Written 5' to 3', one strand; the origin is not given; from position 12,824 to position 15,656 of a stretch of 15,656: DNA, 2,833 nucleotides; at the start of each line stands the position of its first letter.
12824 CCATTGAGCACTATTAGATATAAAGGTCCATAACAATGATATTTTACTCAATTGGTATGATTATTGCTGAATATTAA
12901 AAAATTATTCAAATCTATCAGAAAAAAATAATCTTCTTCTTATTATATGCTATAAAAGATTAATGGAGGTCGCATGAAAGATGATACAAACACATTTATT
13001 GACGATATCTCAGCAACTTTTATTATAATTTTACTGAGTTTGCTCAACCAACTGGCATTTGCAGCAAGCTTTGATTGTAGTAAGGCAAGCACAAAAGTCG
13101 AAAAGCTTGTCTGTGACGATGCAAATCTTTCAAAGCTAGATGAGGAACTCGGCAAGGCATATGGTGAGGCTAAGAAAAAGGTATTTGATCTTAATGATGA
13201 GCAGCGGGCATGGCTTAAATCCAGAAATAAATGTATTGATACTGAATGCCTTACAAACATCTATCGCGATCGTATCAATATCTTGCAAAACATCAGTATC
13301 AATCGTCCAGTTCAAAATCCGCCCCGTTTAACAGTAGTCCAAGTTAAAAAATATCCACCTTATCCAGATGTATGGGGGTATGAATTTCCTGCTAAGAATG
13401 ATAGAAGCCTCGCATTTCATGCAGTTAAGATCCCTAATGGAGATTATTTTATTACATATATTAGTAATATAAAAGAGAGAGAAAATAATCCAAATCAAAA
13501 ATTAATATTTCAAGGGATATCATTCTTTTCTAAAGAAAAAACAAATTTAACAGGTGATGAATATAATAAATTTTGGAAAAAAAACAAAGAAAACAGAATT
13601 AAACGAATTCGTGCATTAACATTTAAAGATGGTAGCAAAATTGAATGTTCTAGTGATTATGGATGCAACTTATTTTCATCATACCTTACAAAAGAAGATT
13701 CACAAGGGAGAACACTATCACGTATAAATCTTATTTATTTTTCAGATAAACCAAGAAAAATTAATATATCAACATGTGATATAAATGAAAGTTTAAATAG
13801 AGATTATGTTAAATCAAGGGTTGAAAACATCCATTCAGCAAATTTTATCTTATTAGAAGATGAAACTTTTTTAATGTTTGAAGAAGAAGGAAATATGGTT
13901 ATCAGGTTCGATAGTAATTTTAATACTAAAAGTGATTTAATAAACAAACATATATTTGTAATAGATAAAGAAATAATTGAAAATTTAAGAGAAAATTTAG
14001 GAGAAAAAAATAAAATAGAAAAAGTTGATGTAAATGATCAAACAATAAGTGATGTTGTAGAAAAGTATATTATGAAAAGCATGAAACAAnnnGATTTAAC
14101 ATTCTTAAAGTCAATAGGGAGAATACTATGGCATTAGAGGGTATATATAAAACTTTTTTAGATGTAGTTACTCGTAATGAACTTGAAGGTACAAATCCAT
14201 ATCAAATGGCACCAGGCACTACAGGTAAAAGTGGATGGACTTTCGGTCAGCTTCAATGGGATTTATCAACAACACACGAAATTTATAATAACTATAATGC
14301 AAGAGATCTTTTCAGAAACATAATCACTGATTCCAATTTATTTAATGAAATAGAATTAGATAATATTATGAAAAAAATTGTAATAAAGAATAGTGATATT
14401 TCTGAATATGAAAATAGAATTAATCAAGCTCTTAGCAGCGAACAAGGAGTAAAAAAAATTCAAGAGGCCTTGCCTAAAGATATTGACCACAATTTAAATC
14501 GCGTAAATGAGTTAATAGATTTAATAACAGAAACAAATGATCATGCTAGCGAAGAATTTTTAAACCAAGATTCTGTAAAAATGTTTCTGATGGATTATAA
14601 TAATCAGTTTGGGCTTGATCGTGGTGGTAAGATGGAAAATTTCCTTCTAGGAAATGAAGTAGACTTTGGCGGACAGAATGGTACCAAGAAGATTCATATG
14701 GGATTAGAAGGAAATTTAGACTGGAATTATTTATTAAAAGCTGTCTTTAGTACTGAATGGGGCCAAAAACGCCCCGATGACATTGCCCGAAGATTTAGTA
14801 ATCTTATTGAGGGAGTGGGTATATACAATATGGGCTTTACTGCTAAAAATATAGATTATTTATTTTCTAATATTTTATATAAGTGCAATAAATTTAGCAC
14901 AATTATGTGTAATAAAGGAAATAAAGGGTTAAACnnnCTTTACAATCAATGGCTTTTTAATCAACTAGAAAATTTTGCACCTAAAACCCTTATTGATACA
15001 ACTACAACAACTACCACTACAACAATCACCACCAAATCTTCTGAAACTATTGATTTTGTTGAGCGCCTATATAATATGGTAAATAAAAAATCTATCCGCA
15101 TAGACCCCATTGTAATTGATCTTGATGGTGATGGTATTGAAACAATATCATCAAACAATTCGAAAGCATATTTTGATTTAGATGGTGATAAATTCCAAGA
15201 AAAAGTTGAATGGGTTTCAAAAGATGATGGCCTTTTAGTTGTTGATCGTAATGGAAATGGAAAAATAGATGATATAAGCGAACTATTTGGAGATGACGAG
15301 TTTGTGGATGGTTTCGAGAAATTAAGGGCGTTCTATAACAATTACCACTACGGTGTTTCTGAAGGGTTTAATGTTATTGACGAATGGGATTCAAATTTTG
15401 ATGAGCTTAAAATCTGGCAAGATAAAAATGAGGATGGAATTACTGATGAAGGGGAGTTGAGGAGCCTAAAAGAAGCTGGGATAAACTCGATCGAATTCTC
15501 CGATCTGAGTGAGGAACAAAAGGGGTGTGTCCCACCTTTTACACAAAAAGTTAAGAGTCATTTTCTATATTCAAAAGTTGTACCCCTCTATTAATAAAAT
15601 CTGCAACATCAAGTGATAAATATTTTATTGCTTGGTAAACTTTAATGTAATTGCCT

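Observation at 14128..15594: Two same-frame ORFs separated by a single TAA and a stop-free poly-Thr linker: disrupted or read-through gene for a Ca-binding, probably T1SS-type secreted protein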

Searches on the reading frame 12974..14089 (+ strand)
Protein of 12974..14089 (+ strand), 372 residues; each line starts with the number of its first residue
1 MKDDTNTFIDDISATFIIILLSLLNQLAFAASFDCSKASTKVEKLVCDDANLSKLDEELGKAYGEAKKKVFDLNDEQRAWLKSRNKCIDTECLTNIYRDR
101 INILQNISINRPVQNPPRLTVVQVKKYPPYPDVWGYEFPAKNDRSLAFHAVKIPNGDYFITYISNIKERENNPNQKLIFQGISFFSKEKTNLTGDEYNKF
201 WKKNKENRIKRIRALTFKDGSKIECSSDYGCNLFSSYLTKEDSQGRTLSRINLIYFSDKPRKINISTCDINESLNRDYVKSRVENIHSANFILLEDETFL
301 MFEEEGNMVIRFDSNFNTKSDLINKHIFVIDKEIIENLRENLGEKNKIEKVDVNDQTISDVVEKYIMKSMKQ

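Call 6: search_protein_families(library=pfam, proteins=[window:12974-14089:+], max_evalue=1)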
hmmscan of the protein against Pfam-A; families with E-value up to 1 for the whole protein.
window:12974-14089:+ (372 aa): 4 families
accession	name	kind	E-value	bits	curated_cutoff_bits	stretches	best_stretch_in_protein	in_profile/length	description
PF07007.17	LprI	-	4.7e-05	24.2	22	1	35-97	1-99/106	Lysozyme inhibitor LprI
PF18192.6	DNTTIP1_dimer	-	0.11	13.3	26.1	1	321-364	20-57/69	DNTTIP1 dimerisation domain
PF07325.16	Curto_V2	-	0.15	12.4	25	1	291-350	42-97/126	Curtovirus V2 protein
PF18008.6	Bac_RepA_C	-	0.28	12.1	25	1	316-372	34-88/95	Replication initiator protein A C-terminal domain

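Call 7: search_protein_families(library=ncbifam, proteins=[window:12974-14089:+], max_evalue=1)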
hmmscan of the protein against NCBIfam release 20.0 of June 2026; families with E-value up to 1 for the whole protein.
window:12974-14089:+ (372 aa): 1 family
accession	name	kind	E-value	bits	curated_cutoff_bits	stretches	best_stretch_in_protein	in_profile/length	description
NF049887.1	A1S_1983_colist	equivalog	2e-06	27.5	150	1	12-105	10-107/216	A1S_1983 family putative colistin resistance protein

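Call 51: find_homologous_proteins(query=window:12974-14089:+, max_evalue=0.001)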
Query window:12974-14089:+ (372 aa): 135 proteins with E <= 0.001 among 2388 candidates; the best 120 are listed.
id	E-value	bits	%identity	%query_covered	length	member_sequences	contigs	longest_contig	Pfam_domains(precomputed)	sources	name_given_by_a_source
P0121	8.4e-244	826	100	100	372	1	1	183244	-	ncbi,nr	ncbi:MAG: DUF1311 domain-containing protein [Desulfobacterales bacterium]|nr:DUF1311 domain-containi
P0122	6.4e-53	198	41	67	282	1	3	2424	-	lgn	-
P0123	2.0e-51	193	42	68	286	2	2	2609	-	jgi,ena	-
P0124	2.1e-50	190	35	97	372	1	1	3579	PF07007.18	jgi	jgi:uncharacterized protein YecT (DUF1311 family)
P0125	1.1e-49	188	33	94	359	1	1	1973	PF07007.18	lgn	-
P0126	7.6e-49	185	33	95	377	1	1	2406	PF07007.18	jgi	jgi:uncharacterized protein YecT (DUF1311 family)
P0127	3.3e-48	183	36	96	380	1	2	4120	PF07007.18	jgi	jgi:uncharacterized protein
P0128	6.6e-48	182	40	68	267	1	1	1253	-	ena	-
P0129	9.4e-48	181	42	66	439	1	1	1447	-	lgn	-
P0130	1.5e-47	180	35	96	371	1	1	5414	PF07007.18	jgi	jgi:uncharacterized protein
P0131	3.4e-46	176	34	96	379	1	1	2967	PF07007.18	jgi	jgi:uncharacterized protein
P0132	1.0e-44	171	35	85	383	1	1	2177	PF07007.18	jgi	jgi:uncharacterized protein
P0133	1.1e-43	168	35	94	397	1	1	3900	PF07007.18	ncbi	-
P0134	1.2e-42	164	38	67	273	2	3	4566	-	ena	-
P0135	5.0e-41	159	37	68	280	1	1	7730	-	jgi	jgi:hypothetical protein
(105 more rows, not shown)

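Call 55: find_encoding_contigs(protein=P0121, flank=10000, max_places=3)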
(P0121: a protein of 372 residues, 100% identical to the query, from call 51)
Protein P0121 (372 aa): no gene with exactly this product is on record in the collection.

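Call 65: predict_structure(alignment_id=A3)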
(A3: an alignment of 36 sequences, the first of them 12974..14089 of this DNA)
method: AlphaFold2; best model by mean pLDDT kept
length: 372 residues; sequences in the alignment: 36
mean_pLDDT: 87.8   pTM: 0.65
mean pLDDT of the five models: 87.8, 87.7, 87.4, 85.7, 85.5
residues with pLDDT >= 90: 248; 70-90: 81; 50-70: 28; < 50: 15
segments of 3 or more residues with pLDDT < 50: 112-122
pLDDT, mean of each block of 10 residues (from residue 1): 57 85 66 83 96 95 91 87 94 97 91 41 74 92 84 95 78 77 96 94 95 96 93 93 98 96 88 92 94 97 93 97 95 95 72 89 96 80
secondary structure, 60 per line:
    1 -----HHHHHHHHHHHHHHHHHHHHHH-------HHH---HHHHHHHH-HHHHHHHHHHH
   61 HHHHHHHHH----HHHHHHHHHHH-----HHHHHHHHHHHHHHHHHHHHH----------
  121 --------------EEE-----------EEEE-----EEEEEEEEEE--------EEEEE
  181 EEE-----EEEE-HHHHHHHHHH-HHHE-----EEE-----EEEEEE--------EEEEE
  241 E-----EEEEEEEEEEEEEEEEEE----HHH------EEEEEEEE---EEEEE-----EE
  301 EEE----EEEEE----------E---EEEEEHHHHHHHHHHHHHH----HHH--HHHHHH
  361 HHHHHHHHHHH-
elements in order: H6-27 H41-48 H50-69 H74-84 H90-110 E135-137 E149-152 E158-167 E176-183 E189-192 H194-203 E214-216 E222-227 E236-241 E247-264 E278-285 E289-293 E299-303 E308-312 E327-331 H332-345 H355-371

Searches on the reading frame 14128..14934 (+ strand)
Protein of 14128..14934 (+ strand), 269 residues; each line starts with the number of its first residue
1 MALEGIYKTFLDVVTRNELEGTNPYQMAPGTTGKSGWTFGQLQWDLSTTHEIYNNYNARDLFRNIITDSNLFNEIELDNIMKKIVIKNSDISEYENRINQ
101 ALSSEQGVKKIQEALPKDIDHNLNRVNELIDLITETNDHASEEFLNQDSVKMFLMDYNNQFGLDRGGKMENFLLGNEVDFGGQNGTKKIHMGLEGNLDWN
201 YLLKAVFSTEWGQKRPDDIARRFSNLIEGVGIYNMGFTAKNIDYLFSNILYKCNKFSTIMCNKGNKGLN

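Call 6: search_protein_families(library=pfam, proteins=[window:14128-14934:+], max_evalue=1)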
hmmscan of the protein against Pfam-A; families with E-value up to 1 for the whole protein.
window:14128-14934:+ (269 aa): 2 families
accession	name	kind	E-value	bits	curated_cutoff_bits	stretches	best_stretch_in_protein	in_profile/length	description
PF00210.30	Ferritin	-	0.057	13.8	24.5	1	107-147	80-119/142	Ferritin-like domain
PF15398.11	DUF4619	-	0.14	12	31.7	1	95-175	177-249/296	Domain of unknown function (DUF4619)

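Call 7: search_protein_families(library=ncbifam, proteins=[window:14128-14934:+], max_evalue=1)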
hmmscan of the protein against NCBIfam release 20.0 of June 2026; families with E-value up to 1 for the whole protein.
window:14128-14934:+ (269 aa): 0 families

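Call 16: find_related_loci(query=A2, collection=genome_contigs, flank=10000)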
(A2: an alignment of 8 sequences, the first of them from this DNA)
Query A2 (269 aa) in genome_contigs; peptide patterns used: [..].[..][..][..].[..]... (x = any residue, [..] = any of these).
23 stretches matched a pattern; 9 encode a relative of the query (tblastn E <= 1e-3); 9 distinct loci.
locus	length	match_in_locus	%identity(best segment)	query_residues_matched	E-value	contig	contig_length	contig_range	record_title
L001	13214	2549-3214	36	2-235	3e-37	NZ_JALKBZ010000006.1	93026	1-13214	Fuchsiella alkaliacetigena strain Z-7100 Falka_6, whole genome shotgun sequence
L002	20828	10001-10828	31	2-268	2e-33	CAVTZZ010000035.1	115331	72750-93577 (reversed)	MAG: uncultured delta proteobacterium isolate MFD04408.bin.2.108 genome assembly, contig: contig_17127, whole genome sho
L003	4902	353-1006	33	3-228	3e-31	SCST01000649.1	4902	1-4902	MAG: Methylovulum sp. isolate FW215_bin.51 FW215_bin.51-117072, whole genome shotgun sequence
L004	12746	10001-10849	30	12-268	3e-24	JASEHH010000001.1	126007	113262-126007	MAG: Thermodesulfobacteriota bacterium isolate Yes70-18 NODE_10_length_126007_cov_54.947512, whole genome shotgun sequen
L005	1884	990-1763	28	3-231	5e-23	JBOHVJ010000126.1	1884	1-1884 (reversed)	MAG: Candidatus Binatia bacterium isolate M3-S_metawrap_bin.153 k127_4175932, whole genome shotgun sequence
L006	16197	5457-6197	27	12-228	4e-17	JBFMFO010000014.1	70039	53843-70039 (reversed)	MAG: Thermodesulfobacteriota bacterium isolate MAG273 MAG273_14, whole genome shotgun sequence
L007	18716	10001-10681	26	12-233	1e-12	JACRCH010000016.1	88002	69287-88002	MAG: Deltaproteobacteria bacterium isolate NC_groundwater_1641_Pr3_B-0.1um_55_74 SR-2_scaffold_141_204042, whole genome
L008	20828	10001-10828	30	2-268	3e-32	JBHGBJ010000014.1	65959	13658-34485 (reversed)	MAG: Thermodesulfobacteriota bacterium isolate SBS.BIN.12 SBSBIN12_contig_14, whole genome shotgun sequence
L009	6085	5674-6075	31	2-120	2e-6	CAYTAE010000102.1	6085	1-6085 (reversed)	MAG TPA_asm: uncultured Rhodospirillaceae bacterium isolate binchicken_co46_934 genome assembly, contig: NODE_26611_leng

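Call 26: predict_structure(alignment_id=A2)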
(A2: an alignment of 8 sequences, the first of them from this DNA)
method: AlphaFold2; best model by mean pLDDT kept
length: 269 residues; sequences in the alignment: 8
mean_pLDDT: 82.0   pTM: 0.81
mean pLDDT of the five models: 82.0, 81.7, 79.0, 75.5, 65.2
residues with pLDDT >= 90: 73; 70-90: 152; 50-70: 35; < 50: 9
segments of 3 or more residues with pLDDT < 50: 1-3, 266-269
pLDDT, mean of each block of 10 residues (from residue 1): 64 82 80 80 81 86 95 95 89 94 95 90 89 82 87 88 86 91 81 85 87 82 83 72 60 55 52
secondary structure, 60 per line:
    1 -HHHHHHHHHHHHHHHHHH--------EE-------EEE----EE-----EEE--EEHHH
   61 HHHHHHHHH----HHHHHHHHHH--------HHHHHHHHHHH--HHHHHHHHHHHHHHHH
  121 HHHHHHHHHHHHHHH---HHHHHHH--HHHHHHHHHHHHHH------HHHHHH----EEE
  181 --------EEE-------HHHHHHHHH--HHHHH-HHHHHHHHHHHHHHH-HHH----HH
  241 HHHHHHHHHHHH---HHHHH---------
elements in order: H2-19 E37-39 E51-53 H58-69 H74-83 H92-102 H105-135 H139-145 H148-161 H168-173 E178-180 E189-191 H199-207 H210-214 H216-230 H239-252 H256-260

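Call 28: search_protein_families(library=pfam, proteins=[L008:9138-9980:+, L008:9980-12000:+], max_evalue=0.01)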
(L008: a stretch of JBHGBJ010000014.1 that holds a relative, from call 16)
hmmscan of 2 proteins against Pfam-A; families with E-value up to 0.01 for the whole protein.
L008:9138-9980:+ (281 aa): 0 families

L008:9980-12000:+ (673 aa): 0 families

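Call 30: search_solved_structures(query=A2, max_evalue=1)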
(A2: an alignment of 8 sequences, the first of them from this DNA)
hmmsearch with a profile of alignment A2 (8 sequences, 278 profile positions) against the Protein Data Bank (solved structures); distinct sequences matched with E-value up to 1: 5.
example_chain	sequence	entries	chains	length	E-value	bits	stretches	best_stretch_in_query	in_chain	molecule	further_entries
3ddv_A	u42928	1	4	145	0.039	16.3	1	104-151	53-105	Transcriptional regulator (GntR family)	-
26ee_A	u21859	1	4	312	0.36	13.1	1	140-211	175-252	polyphosphate kinase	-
7pmu_A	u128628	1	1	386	0.63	12.3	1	108-144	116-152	Serpin-8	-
5mrc_66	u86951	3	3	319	0.89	11.8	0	19-65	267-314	mS45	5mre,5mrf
8ux4_AF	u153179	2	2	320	0.9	11.8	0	19-65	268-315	Small ribosomal subunit protein mS45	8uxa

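Call 63: search_protein_representatives(alignment_id=A2)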
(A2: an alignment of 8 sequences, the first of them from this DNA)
Query: 8 sequences, 278 profile positions. Proteins with E-value up to 0.001 (for the whole library): 642; up to 1e-10: 360; up to 1e-30: 121. The best 150 are listed.
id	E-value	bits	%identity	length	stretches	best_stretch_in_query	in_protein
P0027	6.1e-118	409.3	-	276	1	1-276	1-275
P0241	2.4e-104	364.7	-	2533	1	1-278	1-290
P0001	9.9e-98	343.0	-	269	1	8-272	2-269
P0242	1.0e-79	283.9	-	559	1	2-277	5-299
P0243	1.2e-77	277.1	-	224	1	1-212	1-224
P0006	1.5e-76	273.5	-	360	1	88-276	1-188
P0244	7.7e-73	261.4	-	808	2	20-276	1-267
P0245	2.0e-71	256.7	-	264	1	80-278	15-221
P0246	7.3e-71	254.9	-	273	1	6-260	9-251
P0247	1.9e-65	237.1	-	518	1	3-233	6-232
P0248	3.5e-64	233.0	-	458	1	1-235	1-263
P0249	1.8e-57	210.9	-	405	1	9-275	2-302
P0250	1.2e-55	204.9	-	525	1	10-248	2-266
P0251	5.0e-55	202.9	-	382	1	9-247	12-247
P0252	5.2e-55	202.9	-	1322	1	2-277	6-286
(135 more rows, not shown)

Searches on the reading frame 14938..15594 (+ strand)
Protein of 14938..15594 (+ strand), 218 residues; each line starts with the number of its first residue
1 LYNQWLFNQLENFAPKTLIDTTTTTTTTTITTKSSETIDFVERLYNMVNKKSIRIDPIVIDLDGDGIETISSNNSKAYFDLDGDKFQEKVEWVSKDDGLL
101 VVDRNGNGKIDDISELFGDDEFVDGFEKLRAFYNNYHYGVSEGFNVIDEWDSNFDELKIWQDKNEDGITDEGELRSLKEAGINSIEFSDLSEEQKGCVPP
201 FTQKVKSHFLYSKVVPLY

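Call 6: search_protein_families(library=pfam, proteins=[window:14938-15594:+], max_evalue=1)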
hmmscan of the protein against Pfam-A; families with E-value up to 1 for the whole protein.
window:14938-15594:+ (218 aa): 0 families

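Call 7: search_protein_families(library=ncbifam, proteins=[window:14938-15594:+], max_evalue=1)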
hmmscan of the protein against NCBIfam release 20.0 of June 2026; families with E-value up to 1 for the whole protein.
window:14938-15594:+ (218 aa): 1 family
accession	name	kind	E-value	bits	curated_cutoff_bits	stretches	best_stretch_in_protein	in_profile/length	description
NF045830.1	MYPU_1760_HExxH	subfamily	0.033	13.3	175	1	134-178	448-491/509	MYPU_1760 family metalloprotease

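Call 29: search_solved_structures(query=window:14938-15594:+, max_evalue=0.01, show_alignments=2)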
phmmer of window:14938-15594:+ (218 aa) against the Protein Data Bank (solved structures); distinct sequences matched with E-value up to 0.01: 2.
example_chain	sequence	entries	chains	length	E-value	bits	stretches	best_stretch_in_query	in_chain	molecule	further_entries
6sjw_A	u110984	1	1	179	5.4e-27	98.2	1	57-188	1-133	Iron-regulated protein FrpC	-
6sjx_A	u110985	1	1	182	1.3e-26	96.9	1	56-188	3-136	Iron-regulated protein FrpC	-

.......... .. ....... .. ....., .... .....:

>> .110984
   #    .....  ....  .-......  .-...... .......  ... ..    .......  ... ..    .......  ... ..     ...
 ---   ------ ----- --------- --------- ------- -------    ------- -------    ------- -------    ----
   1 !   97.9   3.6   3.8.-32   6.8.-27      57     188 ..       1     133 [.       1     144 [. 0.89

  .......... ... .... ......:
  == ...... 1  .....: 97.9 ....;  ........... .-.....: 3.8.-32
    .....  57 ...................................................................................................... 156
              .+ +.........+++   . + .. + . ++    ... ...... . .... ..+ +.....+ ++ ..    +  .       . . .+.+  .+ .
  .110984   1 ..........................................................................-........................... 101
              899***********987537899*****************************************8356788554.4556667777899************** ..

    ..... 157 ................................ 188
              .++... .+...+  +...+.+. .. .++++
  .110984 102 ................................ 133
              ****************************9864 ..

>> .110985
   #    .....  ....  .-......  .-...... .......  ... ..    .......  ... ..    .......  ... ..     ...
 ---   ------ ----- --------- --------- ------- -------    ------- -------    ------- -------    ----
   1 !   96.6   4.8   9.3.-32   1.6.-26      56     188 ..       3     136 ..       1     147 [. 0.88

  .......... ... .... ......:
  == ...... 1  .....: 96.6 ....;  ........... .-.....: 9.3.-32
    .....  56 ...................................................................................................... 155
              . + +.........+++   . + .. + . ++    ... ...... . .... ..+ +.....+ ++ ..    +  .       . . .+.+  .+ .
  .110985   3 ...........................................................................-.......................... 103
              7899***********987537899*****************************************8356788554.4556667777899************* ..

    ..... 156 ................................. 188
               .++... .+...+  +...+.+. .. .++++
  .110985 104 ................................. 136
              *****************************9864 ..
